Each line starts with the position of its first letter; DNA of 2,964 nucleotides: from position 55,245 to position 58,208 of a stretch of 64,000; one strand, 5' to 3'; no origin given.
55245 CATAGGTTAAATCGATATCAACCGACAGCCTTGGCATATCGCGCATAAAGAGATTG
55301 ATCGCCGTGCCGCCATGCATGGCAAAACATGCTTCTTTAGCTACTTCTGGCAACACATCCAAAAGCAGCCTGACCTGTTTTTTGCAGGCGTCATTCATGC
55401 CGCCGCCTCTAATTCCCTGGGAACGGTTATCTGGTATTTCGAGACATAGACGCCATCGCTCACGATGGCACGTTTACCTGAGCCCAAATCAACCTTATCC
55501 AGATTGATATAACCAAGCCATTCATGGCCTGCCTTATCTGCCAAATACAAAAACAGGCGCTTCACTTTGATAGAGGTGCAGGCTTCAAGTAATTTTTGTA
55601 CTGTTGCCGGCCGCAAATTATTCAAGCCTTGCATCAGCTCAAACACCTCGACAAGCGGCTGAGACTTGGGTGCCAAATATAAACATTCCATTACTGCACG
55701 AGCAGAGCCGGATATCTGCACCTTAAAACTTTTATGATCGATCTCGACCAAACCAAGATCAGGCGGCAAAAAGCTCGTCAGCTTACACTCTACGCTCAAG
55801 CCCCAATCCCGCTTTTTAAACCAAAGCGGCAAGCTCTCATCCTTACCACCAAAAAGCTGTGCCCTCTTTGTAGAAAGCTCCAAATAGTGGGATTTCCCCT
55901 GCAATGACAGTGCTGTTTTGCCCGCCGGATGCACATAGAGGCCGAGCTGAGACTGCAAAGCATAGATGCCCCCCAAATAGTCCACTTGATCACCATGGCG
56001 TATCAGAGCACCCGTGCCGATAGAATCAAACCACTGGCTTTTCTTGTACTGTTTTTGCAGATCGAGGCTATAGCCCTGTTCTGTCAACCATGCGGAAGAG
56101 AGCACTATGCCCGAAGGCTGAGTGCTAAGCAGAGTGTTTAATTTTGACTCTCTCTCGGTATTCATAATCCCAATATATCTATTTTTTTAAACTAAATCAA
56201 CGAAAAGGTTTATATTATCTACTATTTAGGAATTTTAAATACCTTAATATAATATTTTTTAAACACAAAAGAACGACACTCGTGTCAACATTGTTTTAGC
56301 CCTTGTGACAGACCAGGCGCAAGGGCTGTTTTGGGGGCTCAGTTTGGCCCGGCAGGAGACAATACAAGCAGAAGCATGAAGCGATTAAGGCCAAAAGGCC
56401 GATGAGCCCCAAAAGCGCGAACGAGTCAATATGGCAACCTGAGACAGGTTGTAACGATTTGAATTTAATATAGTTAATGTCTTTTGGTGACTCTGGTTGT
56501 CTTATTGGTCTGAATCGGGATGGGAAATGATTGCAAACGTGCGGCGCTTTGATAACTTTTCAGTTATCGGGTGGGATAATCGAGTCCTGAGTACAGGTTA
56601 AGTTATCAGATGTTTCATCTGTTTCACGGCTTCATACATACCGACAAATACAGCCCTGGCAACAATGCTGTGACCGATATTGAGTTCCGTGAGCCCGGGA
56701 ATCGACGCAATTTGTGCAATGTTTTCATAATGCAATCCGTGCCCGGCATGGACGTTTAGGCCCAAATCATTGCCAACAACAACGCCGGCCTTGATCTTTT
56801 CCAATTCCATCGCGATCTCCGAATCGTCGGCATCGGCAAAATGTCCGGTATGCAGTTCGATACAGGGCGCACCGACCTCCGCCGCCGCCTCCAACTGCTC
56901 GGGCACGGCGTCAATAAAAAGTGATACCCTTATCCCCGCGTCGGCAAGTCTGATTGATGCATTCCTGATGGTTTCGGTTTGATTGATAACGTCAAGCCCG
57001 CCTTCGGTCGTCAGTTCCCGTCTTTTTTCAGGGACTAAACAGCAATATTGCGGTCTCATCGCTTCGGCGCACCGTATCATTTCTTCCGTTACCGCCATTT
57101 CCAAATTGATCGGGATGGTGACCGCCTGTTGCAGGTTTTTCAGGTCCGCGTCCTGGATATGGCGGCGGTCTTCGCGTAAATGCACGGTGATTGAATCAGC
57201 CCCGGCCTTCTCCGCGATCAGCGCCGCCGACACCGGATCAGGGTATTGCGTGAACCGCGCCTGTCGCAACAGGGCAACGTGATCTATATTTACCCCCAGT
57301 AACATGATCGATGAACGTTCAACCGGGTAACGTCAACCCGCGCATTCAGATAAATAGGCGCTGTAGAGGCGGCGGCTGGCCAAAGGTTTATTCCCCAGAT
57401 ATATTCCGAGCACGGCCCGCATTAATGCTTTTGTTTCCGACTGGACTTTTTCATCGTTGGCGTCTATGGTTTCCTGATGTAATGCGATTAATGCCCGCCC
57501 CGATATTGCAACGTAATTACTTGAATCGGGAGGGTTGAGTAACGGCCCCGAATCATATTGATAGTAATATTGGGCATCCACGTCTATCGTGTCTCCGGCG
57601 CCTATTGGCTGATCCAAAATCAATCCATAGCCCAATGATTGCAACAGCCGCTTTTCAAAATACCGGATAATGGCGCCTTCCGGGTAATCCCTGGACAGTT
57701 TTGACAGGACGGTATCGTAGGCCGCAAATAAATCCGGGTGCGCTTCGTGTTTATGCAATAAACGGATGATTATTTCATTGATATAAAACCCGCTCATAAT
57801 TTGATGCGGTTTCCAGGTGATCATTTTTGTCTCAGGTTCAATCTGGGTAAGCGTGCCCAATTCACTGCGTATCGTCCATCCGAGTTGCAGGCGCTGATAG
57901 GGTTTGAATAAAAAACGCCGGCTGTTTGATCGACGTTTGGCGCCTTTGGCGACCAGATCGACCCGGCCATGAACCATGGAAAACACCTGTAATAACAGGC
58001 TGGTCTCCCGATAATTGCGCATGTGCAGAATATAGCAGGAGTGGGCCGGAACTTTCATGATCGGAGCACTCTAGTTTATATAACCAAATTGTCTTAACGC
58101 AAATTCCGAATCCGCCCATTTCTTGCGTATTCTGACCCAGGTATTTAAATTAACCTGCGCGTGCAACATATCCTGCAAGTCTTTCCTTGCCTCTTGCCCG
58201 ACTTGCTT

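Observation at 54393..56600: AbiEi/AbiEii abortive-infection module inserted into the 5' end of prfC, leaving a displaced prfC 5' fragment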

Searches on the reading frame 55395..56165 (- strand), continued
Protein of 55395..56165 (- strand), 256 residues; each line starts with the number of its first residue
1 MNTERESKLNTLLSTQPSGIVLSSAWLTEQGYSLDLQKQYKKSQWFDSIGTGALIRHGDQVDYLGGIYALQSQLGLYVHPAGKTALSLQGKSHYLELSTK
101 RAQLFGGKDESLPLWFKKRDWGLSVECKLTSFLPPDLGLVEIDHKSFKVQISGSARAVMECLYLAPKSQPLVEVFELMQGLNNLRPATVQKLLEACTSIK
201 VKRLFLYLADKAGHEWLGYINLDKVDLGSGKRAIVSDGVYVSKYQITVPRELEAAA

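Call 79: find_encoding_contigs(protein=P0135, flank=9000, max_places=2)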
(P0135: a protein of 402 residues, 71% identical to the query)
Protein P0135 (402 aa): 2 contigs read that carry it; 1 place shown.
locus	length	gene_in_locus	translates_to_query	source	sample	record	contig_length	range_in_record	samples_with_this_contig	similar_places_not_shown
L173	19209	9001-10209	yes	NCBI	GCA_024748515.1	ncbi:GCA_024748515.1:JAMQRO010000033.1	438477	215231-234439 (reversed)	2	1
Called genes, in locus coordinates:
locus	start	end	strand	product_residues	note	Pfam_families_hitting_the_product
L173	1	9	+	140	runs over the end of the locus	PF01047:MarR, PF01325:Fe_dep_repress, PF12802:MarR_2, PF09339:HTH_IclR (faint)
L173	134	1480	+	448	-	PF01554:MatE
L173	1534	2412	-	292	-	PF01136:Peptidase_U32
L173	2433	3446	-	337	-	PF01136:Peptidase_U32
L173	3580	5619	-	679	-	PF00989:PAS (faint), PF08448:PAS_4 (weak), PF13188:PAS_8 (faint), PF13426:PAS_9 (faint), PF00990:GGDEF, PF00563:EAL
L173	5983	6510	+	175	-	PF02036:SCP2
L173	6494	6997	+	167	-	PF13527:Acetyltransf_9, PF00583:Acetyltransf_1, PF13508:Acetyltransf_7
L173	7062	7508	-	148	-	PF10807:DUF2541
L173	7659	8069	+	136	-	PF03603:DNA_III_psi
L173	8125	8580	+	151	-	PF13302:Acetyltransf_3 (weak), PF13673:Acetyltransf_10, PF00583:Acetyltransf_1, PF08445:FR47 (weak), PF13508:Acetyltransf_7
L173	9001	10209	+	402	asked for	PF13356:Arm-DNA-bind_3, PF22022:Phage_int_M, PF00589:Phage_integrase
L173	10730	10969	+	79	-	-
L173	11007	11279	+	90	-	-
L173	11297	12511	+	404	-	PF00589:Phage_integrase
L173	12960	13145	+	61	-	PF12728:HTH_17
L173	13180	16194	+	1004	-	PF04313:HSDR_N, PF00270:DEAD (weak), PF04851:ResIII, PF18766:SWI2_SNF2, PF22679:T1R_D3-like, PF12008:EcoR124_C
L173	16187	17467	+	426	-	PF01420:Methylase_S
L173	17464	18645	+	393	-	PF13166:AAA_13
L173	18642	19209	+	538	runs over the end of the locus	PF12161:HsdM_N, PF02384:N6_Mtase, PF07669:Eco57I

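Call 80: find_encoding_contigs(protein=P0224, flank=9000, max_places=2)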
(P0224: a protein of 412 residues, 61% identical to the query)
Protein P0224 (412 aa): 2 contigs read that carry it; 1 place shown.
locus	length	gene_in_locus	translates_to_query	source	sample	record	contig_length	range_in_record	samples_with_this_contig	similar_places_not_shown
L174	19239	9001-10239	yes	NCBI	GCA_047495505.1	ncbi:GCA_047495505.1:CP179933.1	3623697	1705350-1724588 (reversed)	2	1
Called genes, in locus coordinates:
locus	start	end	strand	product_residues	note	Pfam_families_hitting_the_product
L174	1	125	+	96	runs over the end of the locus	PF00166:Cpn10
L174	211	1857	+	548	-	-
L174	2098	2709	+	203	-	PF01694:Rhomboid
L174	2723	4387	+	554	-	PF12158:DUF3592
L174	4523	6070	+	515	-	PF00682:HMGL-like, PF22617:HCS_D2, PF08502:LeuA_dimer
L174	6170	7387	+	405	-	PF08445:FR47 (faint), PF00583:Acetyltransf_1, PF13527:Acetyltransf_9 (weak), PF13673:Acetyltransf_10, PF13508:Acetyltransf_7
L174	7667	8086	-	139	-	-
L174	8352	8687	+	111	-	PF11196:DUF2834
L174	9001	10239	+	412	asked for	PF13356:Arm-DNA-bind_3, PF22022:Phage_int_M, PF00589:Phage_integrase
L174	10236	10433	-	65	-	-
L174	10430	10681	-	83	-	-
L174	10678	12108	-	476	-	PF00145:DNA_methylase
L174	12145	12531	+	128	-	-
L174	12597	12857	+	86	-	-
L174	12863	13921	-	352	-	PF07505:DUF5131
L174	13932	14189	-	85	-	-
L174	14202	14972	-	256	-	PF10065:DUF2303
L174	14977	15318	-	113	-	PF27127:YfdP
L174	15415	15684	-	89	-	-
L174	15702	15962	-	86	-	-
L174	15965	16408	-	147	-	-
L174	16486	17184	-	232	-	-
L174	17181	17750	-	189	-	PF21448:DNMK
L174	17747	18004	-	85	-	-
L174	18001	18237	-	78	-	-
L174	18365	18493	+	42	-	-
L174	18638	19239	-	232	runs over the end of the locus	-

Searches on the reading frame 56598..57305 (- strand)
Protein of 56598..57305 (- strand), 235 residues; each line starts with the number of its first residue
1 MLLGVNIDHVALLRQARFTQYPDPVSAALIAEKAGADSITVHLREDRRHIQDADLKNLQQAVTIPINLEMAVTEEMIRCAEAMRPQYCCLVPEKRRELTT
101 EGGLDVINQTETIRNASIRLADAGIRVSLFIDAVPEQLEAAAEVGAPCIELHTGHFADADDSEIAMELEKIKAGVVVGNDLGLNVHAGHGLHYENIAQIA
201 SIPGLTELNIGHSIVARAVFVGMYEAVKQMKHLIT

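Call 6: search_protein_families(library=pfam, proteins=[window:56598-57305:-])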
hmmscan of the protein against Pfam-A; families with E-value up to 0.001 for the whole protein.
window:56598-57305:- (235 aa): 1 family
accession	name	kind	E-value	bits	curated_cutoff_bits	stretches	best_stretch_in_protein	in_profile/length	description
PF03740.19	PdxJ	-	5e-99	330.6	24.5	1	3-234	2-234/234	Pyridoxal phosphate biosynthesis protein PdxJ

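Call 10: find_encoding_contigs(protein=window:56598-57305:-, flank=6000, max_places=10)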
Protein window:56598-57305:- (235 aa): 3 contigs read that carry it; 2 places shown.
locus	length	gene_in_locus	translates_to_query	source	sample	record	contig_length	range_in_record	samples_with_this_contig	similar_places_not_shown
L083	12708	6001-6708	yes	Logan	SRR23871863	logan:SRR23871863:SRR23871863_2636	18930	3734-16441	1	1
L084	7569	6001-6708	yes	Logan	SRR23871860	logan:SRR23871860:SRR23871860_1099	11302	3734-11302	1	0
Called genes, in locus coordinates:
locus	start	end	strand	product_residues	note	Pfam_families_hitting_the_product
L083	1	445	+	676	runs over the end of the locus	PF04851:ResIII (weak), PF17757:UvrB_inter, PF27431:UvrB_3rd, PF00271:Helicase_C, PF12344:UvrB, PF02151:UVR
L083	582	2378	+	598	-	PF00009:GTP_EFTU, PF03144:GTP_EFTU_D2, PF14492:EFG_III (faint), PF00679:EFG_C, PF06421:LepA_C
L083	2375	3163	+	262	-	PF10502:Peptidase_S26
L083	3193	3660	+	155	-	PF16137:DUF4845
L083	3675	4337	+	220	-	PF14622:Ribonucleas_3_3, PF00636:Ribonuclease_3, PF00035:dsrm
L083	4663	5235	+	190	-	PF07650:KH_2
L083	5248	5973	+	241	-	PF11967:RecO_N, PF02565:RecO_C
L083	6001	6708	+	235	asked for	PF03740:PdxJ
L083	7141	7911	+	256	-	PF17194:AbiEi_3_N, PF11459:AbiEi_3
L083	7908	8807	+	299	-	PF08843:AbiEii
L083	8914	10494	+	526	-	PF00009:GTP_EFTU, PF01926:MMR_HSR1 (faint), PF22042:EF-G_D2, PF03144:GTP_EFTU_D2, PF16658:RF3_C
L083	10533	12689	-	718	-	PF00575:S1 (weak), PF10150:RNase_E_G, PF20833:RNase_E_G_Thio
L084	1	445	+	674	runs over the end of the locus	PF04851:ResIII (weak), PF17757:UvrB_inter, PF27431:UvrB_3rd, PF00271:Helicase_C, PF12344:UvrB, PF02151:UVR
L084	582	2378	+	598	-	PF00009:GTP_EFTU, PF03144:GTP_EFTU_D2, PF14492:EFG_III (faint), PF00679:EFG_C, PF06421:LepA_C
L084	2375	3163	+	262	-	PF10502:Peptidase_S26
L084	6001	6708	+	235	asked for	PF03740:PdxJ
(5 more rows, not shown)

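Call 59: find_homologous_proteins(query=window:56598-57305:-, max_evalue=1e-40)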
Query window:56598-57305:- (235 aa): 7996 proteins with E <= 1e-40 among 8000 candidates; the best 120 are listed.
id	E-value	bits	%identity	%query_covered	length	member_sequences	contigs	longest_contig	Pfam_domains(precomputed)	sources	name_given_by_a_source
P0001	4.5e-148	508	100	100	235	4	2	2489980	PF03740.20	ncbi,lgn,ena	-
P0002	4.6e-110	384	73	100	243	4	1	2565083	PF03740.20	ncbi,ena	-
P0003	1.8e-95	337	67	100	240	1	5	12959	PF03740.20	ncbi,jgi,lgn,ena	-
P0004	4.4e-95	335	67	100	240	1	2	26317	PF03740.20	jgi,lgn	-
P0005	5.6e-95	335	66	100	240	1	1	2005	PF03740.20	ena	-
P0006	6.1e-95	335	67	100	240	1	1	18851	PF03740.20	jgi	-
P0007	2.6e-93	330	66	100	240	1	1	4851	PF03740.20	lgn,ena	-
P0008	5.2e-93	329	67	100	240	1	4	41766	PF03740.20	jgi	jgi:pyridoxine 5-phosphate synthase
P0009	6.3e-93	328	67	100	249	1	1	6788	PF03740.20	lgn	-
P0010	9.7e-93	328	67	99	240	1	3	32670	PF03740.20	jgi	jgi:pyridoxine 5-phosphate synthase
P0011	2.6e-92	326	67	100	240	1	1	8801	PF03740.20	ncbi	-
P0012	3.5e-92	326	67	100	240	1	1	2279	PF03740.20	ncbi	-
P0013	4.6e-92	325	64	100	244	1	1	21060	PF03740.20,PF05853.19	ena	-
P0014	5.3e-92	325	64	100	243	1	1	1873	PF03740.20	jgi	-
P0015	6.0e-92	325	66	100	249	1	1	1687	PF03740.20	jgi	jgi:pyridoxine 5-phosphate synthase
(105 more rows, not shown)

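Call 60: find_encoding_contigs(protein=P0002, flank=6000, max_places=3)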
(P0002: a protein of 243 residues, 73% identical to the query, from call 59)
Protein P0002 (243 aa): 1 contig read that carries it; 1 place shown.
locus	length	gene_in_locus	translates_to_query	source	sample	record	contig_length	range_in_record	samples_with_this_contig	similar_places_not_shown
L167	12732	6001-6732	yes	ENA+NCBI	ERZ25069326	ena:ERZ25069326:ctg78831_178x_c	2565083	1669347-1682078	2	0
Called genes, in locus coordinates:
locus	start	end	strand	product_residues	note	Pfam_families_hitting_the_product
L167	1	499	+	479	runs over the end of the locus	PF00089:Trypsin, PF13365:Trypsin_2, PF00595:PDZ (weak), PF13180:PDZ_2, PF17820:PDZ_6, PF00595:PDZ, PF13180:PDZ_2, PF17820:PDZ_6 (weak), +2 more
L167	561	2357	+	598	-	PF00009:GTP_EFTU, PF03144:GTP_EFTU_D2, PF00679:EFG_C, PF06421:LepA_C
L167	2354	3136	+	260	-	PF10502:Peptidase_S26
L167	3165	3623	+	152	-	PF16137:DUF4845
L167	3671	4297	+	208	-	PF14622:Ribonucleas_3_3, PF00636:Ribonuclease_3, PF00035:dsrm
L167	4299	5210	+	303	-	PF00009:GTP_EFTU (weak), PF03193:RsgA_GTPase (faint), PF00350:Dynamin_N (faint), PF01926:MMR_HSR1, PF02421:FeoB_N, PF04548:AIG1 (weak), PF10662:PduV-EutP (weak), PF07650:KH_2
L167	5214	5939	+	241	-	PF11967:RecO_N, PF02565:RecO_C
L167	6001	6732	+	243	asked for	PF03740:PdxJ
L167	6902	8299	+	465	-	PF00009:GTP_EFTU, PF22042:EF-G_D2, PF03144:GTP_EFTU_D2, PF16658:RF3_C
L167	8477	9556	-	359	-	PF04313:HSDR_N (faint)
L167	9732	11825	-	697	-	PF00575:S1 (weak), PF10150:RNase_E_G, PF20833:RNase_E_G_Thio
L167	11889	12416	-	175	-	PF04828:GFA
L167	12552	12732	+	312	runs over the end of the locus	PF01479:S4 (weak), PF00849:PseudoU_synth_2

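Call 61: find_encoding_contigs(protein=P0003, flank=5000, max_places=3)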
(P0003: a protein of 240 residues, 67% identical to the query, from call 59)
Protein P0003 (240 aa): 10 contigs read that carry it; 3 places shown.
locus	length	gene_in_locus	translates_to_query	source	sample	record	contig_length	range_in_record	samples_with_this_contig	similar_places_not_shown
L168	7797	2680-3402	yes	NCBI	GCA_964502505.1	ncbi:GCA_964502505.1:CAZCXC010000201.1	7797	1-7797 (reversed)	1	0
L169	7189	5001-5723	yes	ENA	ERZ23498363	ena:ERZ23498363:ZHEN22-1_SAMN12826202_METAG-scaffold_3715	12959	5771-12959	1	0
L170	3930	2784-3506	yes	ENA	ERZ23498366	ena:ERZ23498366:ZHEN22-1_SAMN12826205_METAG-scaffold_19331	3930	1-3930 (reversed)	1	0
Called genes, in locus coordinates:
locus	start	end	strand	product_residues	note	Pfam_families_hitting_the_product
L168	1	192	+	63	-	?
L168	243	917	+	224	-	PF14622:Ribonucleas_3_3, PF00636:Ribonuclease_3, PF00035:dsrm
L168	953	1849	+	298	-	PF00009:GTP_EFTU (weak), PF01926:MMR_HSR1, PF02421:FeoB_N, PF03193:RsgA_GTPase (faint), PF04548:AIG1 (weak), PF00350:Dynamin_N (faint), PF07650:KH_2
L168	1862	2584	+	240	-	PF11967:RecO_N, PF02565:RecO_C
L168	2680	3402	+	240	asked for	PF03740:PdxJ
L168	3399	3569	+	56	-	-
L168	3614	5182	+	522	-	PF00009:GTP_EFTU, PF01926:MMR_HSR1 (weak), PF22042:EF-G_D2, PF03144:GTP_EFTU_D2, PF14492:EFG_III (weak), PF16658:RF3_C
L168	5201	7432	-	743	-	PF00575:S1 (weak), PF10150:RNase_E_G, PF20833:RNase_E_G_Thio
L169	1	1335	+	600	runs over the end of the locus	PF00009:GTP_EFTU, PF03144:GTP_EFTU_D2, PF00679:EFG_C, PF06421:LepA_C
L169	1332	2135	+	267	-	PF10502:Peptidase_S26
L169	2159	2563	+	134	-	PF16137:DUF4845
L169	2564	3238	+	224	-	PF14622:Ribonucleas_3_3, PF00636:Ribonuclease_3, PF00035:dsrm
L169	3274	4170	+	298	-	PF00009:GTP_EFTU, PF01926:MMR_HSR1, PF02421:FeoB_N, PF03193:RsgA_GTPase (faint), PF04548:AIG1 (weak), PF00350:Dynamin_N (weak), PF07650:KH_2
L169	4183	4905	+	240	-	PF11967:RecO_N, PF02565:RecO_C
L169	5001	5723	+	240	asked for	PF03740:PdxJ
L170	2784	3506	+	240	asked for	PF03740:PdxJ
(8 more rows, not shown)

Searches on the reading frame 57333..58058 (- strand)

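Call 6: search_protein_families(library=pfam, proteins=[window:57333-58058:-])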
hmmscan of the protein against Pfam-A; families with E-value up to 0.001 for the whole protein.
window:57333-58058:- (241 aa): 2 families
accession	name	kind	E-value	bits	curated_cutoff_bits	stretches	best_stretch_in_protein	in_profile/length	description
PF02565.21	RecO_C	-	4.6e-15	56.2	22.1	1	87-229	7-156/157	Recombination protein O C terminal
PF11967.14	RecO_N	-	1.7e-14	54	27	1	7-75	7-76/80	Recombination protein O N terminal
